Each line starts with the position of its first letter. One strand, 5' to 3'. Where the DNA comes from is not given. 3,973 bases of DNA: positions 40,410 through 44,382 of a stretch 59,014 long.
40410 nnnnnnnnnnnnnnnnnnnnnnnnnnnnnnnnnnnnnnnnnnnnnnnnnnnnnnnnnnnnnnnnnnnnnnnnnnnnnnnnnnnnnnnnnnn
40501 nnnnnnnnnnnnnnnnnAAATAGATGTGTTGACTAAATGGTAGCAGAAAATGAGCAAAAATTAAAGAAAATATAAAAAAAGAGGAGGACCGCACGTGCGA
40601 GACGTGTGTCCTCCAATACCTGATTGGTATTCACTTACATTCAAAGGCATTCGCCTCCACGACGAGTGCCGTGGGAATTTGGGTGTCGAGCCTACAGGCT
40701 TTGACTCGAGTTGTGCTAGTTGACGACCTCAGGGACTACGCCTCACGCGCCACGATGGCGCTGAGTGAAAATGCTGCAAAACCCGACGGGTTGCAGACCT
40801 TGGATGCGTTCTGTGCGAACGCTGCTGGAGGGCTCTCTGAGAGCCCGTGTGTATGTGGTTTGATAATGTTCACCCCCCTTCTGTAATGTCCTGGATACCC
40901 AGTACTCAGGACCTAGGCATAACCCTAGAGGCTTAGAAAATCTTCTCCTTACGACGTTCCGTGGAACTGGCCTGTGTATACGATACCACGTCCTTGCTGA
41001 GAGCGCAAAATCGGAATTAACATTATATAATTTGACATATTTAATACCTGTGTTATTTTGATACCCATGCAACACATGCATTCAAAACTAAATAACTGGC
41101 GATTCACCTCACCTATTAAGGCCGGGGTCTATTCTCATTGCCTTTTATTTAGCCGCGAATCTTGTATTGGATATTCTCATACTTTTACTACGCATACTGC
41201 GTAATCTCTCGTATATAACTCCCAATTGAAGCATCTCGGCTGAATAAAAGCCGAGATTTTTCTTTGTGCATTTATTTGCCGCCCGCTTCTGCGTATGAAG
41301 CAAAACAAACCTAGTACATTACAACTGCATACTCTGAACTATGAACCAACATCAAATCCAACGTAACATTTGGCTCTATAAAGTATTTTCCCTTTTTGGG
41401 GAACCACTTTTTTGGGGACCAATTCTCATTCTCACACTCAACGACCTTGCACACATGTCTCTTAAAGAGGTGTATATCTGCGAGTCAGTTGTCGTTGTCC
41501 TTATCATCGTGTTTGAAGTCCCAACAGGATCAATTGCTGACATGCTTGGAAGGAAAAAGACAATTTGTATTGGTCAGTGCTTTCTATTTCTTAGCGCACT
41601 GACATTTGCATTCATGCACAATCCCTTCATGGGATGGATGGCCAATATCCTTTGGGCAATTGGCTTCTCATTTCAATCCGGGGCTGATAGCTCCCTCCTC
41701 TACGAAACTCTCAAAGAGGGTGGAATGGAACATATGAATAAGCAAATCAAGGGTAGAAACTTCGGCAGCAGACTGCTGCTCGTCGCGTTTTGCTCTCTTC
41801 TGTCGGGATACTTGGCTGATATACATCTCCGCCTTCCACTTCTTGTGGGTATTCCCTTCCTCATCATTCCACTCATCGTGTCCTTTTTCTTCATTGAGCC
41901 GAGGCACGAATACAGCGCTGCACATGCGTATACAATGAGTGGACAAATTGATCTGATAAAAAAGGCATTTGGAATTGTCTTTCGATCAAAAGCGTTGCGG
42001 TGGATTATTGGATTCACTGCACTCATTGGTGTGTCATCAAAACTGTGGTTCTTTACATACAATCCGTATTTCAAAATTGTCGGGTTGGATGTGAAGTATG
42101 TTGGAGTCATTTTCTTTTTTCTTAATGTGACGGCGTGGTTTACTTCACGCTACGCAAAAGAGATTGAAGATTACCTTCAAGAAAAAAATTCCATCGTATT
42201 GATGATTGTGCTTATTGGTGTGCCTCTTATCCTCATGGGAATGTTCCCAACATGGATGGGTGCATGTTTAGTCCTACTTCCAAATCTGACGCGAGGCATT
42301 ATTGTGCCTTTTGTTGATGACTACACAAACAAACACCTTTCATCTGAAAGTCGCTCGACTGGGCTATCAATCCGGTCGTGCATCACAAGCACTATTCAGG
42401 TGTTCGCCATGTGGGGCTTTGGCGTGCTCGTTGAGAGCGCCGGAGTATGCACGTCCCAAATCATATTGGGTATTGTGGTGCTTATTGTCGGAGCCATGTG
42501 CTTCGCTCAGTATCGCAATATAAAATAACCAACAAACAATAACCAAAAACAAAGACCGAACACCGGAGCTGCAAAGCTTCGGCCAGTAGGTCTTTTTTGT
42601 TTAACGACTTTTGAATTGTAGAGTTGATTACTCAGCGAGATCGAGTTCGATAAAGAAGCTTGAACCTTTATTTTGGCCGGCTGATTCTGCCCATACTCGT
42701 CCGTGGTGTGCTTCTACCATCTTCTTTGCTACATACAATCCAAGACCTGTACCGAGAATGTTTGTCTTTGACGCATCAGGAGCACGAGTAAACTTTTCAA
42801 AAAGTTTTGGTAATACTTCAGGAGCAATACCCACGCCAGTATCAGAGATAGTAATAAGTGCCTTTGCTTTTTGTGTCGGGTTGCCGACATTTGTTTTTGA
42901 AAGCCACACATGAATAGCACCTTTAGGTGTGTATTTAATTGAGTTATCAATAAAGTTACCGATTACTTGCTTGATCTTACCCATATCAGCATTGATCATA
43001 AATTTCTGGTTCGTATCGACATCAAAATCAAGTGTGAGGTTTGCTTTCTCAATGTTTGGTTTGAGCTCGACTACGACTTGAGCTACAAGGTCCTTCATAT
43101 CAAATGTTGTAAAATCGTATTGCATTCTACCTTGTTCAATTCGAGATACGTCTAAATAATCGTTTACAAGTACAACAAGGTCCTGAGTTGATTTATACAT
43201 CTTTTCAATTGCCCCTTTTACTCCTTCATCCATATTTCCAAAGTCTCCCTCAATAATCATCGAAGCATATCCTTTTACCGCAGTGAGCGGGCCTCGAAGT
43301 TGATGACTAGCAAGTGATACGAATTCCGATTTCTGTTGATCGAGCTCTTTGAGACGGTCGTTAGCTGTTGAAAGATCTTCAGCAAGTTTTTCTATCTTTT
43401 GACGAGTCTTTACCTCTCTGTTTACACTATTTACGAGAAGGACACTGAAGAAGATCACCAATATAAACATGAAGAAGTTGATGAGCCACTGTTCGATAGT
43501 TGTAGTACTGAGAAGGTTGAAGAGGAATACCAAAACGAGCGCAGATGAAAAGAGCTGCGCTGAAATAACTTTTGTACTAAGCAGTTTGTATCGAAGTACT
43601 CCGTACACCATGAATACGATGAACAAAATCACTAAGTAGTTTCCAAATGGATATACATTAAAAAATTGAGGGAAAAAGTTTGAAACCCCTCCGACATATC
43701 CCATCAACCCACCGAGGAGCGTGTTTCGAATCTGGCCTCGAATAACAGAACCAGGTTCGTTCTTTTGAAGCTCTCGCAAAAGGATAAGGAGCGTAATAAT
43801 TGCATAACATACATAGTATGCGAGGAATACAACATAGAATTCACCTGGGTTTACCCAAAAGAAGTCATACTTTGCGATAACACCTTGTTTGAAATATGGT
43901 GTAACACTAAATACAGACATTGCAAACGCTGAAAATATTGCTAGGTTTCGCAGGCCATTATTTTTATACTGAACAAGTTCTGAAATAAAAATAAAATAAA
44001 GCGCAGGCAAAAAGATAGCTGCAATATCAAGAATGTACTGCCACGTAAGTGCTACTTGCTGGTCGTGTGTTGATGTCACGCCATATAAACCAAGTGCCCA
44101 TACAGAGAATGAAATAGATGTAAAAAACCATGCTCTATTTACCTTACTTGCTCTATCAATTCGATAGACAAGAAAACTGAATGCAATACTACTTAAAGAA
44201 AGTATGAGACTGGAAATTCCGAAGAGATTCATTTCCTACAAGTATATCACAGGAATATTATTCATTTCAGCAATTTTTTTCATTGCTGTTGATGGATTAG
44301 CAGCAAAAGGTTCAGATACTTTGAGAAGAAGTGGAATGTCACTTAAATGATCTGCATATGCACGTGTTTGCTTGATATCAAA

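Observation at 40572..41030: Orphan ~440-nt GC-rich, hairpin-dense non-coding unit directly upstream of trpS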

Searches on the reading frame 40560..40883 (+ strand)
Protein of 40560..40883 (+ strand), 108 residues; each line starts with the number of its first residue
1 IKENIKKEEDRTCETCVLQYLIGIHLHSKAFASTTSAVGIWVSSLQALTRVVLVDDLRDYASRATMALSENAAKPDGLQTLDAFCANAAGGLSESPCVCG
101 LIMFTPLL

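Call 49: search_protein_families(library=pfam, max_evalue=10, proteins=[window:40560-40883:+])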
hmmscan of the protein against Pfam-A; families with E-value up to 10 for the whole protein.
seq(108 aa): 0 families

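Call 50: find_homologous_proteins(query=window:40560-40883:+, max_evalue=10)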
Query seq(108 aa): 4 candidates shared short words with the query, none scored E <= 10.

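Call 51: search_protein_families(library=ncbifam, max_evalue=10, proteins=[window:40560-40883:+])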
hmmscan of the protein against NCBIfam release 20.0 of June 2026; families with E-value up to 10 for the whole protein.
seq(108 aa): 1 family
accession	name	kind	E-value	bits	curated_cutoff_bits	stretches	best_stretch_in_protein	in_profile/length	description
NF009165.0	PRK12512.1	equivalog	0.15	11.7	198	1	13-70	53-106/184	RNA polymerase sigma factor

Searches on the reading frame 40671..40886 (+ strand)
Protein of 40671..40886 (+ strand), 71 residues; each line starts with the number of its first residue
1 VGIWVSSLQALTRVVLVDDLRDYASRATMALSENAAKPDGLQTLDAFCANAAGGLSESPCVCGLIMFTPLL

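Call 10: search_protein_families(library=pfam, proteins=[window:40671-40886:+])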
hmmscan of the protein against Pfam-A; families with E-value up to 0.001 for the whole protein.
window:40671-40886:+ (71 aa): 0 families

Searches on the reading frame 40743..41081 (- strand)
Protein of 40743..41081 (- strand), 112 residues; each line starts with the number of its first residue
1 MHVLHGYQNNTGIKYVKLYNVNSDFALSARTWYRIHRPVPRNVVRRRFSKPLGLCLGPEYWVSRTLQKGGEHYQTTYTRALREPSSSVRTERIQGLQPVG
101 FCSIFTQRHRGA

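Call 10: search_protein_families(library=pfam, proteins=[window:40743-41081:-])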
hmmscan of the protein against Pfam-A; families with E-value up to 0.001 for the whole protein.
window:40743-41081:- (112 aa): 0 families

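Call 37: find_homologous_proteins(query=window:40743-41081:-, max_evalue=10)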
Query window:40743-41081:- (112 aa): 1 proteins with E <= 10 among 1 candidates.
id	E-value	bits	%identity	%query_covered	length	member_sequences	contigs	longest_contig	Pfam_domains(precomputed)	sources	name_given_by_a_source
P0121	8.1e-72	257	100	100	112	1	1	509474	-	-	-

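Call 44: search_protein_representatives(protein=window:40743-41081:-)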
Query: 112 residues. Proteins with E-value up to 0.001 (for the whole library): 2; up to 1e-10: 1; up to 1e-30: 1. The best 2 are listed.
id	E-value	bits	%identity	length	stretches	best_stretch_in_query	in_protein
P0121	2.6e-72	256.7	100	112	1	1-112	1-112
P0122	2.5e-04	37.6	32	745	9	44-77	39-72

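Call 49: search_protein_families(library=pfam, max_evalue=10, proteins=[window:40746-41045:-])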
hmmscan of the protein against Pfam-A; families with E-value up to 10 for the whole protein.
seq(100 aa): 0 families

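Call 51: search_protein_families(library=ncbifam, max_evalue=10, proteins=[window:40746-41045:-])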
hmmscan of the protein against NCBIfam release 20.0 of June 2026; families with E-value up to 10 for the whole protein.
seq(100 aa): 0 families

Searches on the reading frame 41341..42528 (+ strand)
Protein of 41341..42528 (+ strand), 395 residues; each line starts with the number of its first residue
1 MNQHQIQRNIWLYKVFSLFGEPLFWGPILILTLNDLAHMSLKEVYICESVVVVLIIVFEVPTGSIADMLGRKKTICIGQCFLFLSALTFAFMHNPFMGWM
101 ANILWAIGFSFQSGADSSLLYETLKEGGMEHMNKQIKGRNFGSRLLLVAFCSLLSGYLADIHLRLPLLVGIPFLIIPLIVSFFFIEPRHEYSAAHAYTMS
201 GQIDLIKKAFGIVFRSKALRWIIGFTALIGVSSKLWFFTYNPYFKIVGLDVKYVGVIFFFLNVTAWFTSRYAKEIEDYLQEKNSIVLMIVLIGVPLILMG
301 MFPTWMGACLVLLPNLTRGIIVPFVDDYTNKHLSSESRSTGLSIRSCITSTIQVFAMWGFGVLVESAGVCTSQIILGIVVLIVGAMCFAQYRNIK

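Call 10: search_protein_families(library=pfam, proteins=[window:41341-42528:+])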
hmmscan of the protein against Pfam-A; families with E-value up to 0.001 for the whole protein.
window:41341-42528:+ (395 aa): 1 family
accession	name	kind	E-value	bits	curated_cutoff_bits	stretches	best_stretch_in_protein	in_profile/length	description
PF07690.21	MFS_1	-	1.1e-10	41.4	33.4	1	26-325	16-315/347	Major Facilitator Superfamily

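Call 81: find_encoding_contigs(protein=window:41341-42528:+, flank=2500, max_places=10)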
Protein window:41341-42528:+ (395 aa): 3 contigs read that carry it; 2 places shown.
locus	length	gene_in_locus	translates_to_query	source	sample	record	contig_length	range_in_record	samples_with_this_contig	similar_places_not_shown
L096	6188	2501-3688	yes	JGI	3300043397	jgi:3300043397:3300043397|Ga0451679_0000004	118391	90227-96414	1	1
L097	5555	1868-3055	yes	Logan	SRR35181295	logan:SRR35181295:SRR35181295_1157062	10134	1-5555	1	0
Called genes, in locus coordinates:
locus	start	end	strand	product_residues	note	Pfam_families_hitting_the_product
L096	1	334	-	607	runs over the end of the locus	PF00005:ABC_tran, PF13304:AAA_21 (faint)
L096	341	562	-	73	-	-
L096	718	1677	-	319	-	PF00579:tRNA-synt_1b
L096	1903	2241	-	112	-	-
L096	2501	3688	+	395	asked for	PF07690:MFS_1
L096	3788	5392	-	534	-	PF00512:HisKA, PF02518:HATPase_c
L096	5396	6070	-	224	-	PF00702:Hydrolase (faint), PF12710:HAD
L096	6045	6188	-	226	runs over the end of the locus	PF01553:Acyltransferase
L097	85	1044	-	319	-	PF00579:tRNA-synt_1b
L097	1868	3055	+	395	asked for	PF07690:MFS_1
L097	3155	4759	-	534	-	PF00512:HisKA, PF02518:HATPase_c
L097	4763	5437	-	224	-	PF00702:Hydrolase (faint), PF12710:HAD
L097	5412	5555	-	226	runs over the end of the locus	PF01553:Acyltransferase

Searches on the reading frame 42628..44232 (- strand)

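Call 10: search_protein_families(library=pfam, proteins=[window:42628-44232:-])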
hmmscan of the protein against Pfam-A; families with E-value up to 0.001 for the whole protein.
window:42628-44232:- (534 aa): 2 families
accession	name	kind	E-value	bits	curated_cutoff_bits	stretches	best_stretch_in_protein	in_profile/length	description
PF02518.31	HATPase_c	-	2e-25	89.8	26.4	1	419-533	5-110/111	Histidine kinase-, DNA gyrase B-, and HSP90-like ATPase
PF00512.31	HisKA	-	1.2e-13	51.3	26.9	1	300-368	1-66/66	His Kinase A (phospho-acceptor) domain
